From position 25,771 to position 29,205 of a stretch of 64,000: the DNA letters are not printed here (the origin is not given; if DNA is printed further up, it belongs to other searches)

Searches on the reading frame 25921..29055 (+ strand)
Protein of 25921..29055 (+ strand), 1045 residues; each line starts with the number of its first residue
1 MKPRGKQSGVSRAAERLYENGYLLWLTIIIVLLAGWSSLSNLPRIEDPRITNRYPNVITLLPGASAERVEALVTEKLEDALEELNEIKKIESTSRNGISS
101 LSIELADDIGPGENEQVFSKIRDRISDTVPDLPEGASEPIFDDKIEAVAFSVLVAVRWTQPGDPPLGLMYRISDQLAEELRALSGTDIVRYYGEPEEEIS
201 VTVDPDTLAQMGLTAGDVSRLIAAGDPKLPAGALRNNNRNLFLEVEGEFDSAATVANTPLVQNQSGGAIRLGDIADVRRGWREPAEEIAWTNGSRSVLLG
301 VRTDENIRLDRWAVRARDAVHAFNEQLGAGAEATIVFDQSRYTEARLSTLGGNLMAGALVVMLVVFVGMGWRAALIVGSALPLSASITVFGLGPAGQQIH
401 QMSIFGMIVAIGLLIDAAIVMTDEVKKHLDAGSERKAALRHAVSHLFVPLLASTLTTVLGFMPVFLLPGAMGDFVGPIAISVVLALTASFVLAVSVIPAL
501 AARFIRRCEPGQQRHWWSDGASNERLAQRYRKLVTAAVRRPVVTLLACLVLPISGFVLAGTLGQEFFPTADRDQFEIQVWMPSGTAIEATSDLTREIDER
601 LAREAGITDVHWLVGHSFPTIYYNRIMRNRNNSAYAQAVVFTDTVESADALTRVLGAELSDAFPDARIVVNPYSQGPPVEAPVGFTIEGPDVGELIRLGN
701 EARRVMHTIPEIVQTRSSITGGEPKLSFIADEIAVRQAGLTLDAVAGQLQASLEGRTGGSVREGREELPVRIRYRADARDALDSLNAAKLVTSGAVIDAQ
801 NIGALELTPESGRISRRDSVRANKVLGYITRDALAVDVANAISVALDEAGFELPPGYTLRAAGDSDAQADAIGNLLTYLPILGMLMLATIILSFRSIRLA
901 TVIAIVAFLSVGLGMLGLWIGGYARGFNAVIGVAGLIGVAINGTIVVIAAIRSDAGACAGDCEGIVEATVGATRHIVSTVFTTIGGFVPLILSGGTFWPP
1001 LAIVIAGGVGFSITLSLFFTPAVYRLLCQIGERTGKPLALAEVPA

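Call 27: search_protein_families(library=pfam, proteins=[window:25921-29055:+])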
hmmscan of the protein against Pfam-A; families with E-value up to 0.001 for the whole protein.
window:25921-29055:+ (1045 aa): 3 families
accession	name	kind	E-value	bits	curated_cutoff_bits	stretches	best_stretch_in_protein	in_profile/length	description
PF00873.25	ACR_tran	-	1.1e-139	467.4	28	1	24-1027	12-1020/1021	AcrB/AcrD/AcrF family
PF03176.21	MMPL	-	6.7e-08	32.3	20.5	1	331-542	129-331/333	MMPL family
PF02355.23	SecD_SecF_C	-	7.7e-05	22.6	20.5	0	354-496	37-182/189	Protein export membrane protein SecD/SecF, C-terminal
